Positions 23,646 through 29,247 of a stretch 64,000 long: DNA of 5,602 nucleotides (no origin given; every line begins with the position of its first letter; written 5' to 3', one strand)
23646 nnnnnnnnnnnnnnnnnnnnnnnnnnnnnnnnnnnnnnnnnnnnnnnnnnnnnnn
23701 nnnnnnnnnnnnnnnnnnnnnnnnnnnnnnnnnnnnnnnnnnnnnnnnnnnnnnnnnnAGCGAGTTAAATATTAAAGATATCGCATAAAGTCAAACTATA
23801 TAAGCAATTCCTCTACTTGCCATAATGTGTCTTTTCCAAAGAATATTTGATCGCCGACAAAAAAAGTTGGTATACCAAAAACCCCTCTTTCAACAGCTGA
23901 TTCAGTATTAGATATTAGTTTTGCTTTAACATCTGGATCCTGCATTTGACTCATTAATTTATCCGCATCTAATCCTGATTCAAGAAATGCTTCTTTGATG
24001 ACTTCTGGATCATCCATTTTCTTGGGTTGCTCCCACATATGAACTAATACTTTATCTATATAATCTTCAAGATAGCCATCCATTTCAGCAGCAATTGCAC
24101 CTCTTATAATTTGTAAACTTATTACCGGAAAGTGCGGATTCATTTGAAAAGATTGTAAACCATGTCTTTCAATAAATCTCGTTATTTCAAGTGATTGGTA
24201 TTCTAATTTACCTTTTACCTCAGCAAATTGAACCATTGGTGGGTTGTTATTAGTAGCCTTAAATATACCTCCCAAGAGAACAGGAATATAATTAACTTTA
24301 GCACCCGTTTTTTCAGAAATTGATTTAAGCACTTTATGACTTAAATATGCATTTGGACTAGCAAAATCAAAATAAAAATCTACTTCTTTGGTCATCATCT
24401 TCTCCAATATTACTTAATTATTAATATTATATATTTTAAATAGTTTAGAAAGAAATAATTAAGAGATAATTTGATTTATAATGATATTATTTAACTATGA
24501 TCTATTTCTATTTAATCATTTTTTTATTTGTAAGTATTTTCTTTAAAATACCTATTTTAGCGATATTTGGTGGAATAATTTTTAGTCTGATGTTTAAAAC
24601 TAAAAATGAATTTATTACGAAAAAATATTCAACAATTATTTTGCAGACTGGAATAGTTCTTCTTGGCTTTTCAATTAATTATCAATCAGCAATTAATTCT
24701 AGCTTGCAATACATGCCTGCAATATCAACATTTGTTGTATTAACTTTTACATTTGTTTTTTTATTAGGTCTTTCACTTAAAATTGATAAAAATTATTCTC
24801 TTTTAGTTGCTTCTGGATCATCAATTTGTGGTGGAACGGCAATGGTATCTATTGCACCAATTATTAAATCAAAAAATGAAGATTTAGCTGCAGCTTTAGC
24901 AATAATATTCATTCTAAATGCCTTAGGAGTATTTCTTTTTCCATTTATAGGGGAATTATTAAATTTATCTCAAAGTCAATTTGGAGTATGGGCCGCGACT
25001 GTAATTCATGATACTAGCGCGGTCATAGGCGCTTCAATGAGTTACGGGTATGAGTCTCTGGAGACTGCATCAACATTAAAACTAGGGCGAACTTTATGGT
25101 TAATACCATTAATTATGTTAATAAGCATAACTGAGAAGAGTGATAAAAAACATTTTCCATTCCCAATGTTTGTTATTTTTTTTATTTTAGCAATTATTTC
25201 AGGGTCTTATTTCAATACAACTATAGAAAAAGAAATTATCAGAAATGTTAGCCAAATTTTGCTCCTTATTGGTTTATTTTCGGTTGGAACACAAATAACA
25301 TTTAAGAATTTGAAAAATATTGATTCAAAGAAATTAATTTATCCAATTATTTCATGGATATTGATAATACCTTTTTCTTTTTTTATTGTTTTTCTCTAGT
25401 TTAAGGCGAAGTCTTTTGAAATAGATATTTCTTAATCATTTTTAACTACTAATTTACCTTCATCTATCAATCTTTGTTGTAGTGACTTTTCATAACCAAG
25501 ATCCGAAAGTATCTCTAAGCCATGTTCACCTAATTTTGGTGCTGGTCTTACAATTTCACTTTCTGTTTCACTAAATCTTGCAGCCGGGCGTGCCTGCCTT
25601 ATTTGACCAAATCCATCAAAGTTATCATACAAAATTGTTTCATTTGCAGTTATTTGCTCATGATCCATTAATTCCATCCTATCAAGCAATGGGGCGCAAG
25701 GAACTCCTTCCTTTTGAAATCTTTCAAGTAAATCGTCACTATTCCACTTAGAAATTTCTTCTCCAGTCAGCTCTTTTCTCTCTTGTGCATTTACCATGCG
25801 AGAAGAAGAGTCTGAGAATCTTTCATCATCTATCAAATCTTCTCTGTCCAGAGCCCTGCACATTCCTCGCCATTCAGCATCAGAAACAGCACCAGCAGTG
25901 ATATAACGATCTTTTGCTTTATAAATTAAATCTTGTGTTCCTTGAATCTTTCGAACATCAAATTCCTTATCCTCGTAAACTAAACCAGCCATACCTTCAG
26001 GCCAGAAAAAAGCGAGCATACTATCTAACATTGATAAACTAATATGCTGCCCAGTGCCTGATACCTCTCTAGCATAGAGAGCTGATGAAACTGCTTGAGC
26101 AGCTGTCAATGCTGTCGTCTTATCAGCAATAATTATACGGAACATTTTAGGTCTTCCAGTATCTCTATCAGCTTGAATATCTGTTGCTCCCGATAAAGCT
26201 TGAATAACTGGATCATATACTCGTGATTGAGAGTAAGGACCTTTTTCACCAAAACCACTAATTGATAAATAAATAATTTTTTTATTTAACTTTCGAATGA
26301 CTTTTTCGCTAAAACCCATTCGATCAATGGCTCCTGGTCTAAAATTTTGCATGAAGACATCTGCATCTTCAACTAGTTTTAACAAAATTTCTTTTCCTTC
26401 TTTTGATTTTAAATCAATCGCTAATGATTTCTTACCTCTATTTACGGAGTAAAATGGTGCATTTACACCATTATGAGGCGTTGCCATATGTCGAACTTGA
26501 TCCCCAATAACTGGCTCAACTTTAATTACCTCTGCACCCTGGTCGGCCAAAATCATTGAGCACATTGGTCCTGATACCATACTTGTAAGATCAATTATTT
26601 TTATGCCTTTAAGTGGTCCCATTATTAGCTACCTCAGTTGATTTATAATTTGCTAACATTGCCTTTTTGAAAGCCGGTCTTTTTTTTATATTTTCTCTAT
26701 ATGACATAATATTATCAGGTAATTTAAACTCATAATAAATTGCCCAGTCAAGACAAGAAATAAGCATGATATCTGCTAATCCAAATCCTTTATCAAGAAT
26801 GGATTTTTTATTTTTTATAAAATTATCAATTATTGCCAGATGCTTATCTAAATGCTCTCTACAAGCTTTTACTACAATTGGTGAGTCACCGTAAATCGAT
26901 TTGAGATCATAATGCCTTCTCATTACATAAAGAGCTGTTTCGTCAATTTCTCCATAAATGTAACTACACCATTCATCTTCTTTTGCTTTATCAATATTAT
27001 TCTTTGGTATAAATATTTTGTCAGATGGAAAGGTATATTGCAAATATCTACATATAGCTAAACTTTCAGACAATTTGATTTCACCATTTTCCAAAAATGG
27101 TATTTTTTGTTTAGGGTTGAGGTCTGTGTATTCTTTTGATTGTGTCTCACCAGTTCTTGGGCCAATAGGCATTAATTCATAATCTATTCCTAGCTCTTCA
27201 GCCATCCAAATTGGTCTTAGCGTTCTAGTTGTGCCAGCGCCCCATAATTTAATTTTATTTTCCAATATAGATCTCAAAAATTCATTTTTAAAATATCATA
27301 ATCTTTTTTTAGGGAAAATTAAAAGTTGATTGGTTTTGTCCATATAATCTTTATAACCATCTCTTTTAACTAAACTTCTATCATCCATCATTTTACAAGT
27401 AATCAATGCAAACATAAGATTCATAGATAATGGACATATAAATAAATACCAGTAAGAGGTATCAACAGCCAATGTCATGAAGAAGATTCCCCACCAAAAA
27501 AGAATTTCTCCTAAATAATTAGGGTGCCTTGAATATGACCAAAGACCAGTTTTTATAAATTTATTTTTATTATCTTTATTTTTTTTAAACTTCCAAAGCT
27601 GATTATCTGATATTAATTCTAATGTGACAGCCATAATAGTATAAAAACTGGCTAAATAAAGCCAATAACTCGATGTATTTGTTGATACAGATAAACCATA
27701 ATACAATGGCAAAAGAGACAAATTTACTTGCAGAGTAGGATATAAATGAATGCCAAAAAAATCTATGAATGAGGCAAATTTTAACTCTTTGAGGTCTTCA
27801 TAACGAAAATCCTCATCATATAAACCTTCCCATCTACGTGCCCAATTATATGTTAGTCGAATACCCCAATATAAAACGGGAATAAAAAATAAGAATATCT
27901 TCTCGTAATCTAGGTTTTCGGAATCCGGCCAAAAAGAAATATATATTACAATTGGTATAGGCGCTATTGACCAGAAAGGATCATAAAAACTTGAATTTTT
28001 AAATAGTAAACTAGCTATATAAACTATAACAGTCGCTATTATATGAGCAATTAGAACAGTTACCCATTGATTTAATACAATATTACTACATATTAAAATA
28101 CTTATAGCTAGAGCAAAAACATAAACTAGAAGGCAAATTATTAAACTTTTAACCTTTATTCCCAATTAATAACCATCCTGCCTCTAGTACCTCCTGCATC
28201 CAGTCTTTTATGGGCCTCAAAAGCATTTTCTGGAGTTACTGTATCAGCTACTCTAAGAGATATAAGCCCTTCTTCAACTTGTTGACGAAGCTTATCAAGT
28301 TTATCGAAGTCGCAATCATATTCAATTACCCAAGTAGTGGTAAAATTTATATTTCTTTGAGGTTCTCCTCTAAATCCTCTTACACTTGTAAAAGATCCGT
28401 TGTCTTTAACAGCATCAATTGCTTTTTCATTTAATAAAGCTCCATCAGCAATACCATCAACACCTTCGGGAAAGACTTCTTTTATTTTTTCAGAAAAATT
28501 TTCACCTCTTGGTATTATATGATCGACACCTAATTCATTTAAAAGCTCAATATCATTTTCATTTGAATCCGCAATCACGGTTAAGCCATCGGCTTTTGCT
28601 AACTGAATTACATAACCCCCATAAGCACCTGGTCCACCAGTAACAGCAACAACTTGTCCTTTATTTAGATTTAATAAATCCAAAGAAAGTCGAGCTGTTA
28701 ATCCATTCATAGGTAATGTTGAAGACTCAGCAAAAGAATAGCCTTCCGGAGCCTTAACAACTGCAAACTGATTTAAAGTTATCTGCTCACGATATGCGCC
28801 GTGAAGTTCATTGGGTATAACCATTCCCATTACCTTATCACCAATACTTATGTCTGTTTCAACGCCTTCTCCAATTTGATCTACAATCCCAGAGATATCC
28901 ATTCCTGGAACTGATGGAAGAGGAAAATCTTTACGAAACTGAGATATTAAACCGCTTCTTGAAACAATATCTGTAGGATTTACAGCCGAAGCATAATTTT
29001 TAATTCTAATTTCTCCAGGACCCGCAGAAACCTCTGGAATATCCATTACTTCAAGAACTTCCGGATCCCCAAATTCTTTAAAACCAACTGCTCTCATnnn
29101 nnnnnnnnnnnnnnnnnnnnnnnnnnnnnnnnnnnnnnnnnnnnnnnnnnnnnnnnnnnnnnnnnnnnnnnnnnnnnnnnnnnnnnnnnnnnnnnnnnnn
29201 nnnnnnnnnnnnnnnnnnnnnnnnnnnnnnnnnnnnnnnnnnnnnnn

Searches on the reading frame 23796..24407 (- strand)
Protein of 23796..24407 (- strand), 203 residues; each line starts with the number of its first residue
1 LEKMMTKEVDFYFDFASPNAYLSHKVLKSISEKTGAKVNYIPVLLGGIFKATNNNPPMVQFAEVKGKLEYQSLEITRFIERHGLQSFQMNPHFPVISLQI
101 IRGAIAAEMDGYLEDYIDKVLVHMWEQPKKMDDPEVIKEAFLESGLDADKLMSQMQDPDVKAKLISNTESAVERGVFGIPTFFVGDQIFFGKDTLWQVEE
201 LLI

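Call 67: search_protein_families(library=pfam, proteins=[window:23796-24407:-], max_evalue=0.0001)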
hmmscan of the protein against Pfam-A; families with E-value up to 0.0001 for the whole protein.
window:23796-24407:- (203 aa): 1 family
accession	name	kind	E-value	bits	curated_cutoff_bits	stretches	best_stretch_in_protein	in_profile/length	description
PF01323.26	DSBA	-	8.3e-32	111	25.6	1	8-201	1-189/191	DSBA-like thioredoxin domain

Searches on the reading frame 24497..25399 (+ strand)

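Call 67: search_protein_families(library=pfam, proteins=[window:24497-25399:+], max_evalue=0.0001)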
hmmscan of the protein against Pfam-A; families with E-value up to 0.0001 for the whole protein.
window:24497-25399:+ (300 aa): 1 family
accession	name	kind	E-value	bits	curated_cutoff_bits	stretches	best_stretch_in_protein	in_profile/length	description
PF03601.19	Cons_hypoth698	-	1.7e-50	172.1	24.5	1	18-282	28-303/304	Conserved hypothetical protein 698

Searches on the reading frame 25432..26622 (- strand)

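Call 67: search_protein_families(library=pfam, proteins=[window:25432-26622:-], max_evalue=0.0001)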
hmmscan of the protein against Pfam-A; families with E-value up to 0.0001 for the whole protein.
window:25432-26622:- (396 aa): 1 family
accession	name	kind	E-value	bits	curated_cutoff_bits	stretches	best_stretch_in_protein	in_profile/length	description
PF02515.22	CoA_transf_3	-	9.4e-102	341.3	23.3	1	4-367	1-365/366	CoA-transferase family III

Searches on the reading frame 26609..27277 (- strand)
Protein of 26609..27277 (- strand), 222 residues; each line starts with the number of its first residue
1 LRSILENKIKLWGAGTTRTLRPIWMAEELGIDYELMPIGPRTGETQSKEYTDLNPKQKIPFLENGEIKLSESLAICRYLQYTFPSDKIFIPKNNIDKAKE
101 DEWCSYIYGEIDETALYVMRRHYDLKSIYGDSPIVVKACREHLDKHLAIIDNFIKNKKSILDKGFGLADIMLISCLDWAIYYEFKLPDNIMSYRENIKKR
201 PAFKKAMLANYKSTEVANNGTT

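Call 83: search_protein_families(library=pfam, proteins=[window:26609-27277:-], max_evalue=0.0001)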
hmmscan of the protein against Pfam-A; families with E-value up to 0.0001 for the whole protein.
window:26609-27277:- (222 aa): 3 families
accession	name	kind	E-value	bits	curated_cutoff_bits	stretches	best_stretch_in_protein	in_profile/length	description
PF02798.26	GST_N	-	1.7e-16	60.7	20.9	1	8-79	2-74/76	Glutathione S-transferase, N-terminal domain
PF13409.12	GST_N_2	-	1.2e-10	42.3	25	1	20-79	6-67/70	Glutathione S-transferase, N-terminal domain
PF13417.12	GST_N_3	-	7.6e-10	39.4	22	1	22-84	13-72/75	Glutathione S-transferase, N-terminal domain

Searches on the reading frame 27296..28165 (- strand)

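Call 83: search_protein_families(library=pfam, proteins=[window:27296-28165:-], max_evalue=0.0001)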
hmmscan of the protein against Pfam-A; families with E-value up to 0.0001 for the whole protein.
window:27296-28165:- (289 aa): 3 families
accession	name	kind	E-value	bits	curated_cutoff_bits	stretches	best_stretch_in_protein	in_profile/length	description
PF06966.17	DUF1295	-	2.9e-42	145.2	20.4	1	49-278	2-235/235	Protein of unknown function (DUF1295)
PF02544.21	Steroid_dh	-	1.4e-07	32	22.6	1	169-244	42-117/150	3-oxo-5-alpha-steroid 4-dehydrogenase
PF04140.19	ICMT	-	9.8e-06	26.3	24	1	188-252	20-82/95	Isoprenylcysteine carboxyl methyltransferase (ICMT) family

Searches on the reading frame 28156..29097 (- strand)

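Call 83: search_protein_families(library=pfam, proteins=[window:28156-29097:-], max_evalue=0.0001)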
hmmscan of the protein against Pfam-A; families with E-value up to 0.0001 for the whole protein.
window:28156-29097:- (313 aa): 3 families
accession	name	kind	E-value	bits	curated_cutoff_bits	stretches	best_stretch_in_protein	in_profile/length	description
PF08240.17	ADH_N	-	1.2e-11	45.2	23.5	1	26-114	1-100/104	Alcohol dehydrogenase GroES-like domain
PF00107.32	ADH_zinc_N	-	8.9e-10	39.1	31.8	1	160-247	3-96/129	Zinc-binding dehydrogenase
PF13602.12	ADH_zinc_N_2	-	3.9e-08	34.8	27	1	189-310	1-134/134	Zinc-binding dehydrogenase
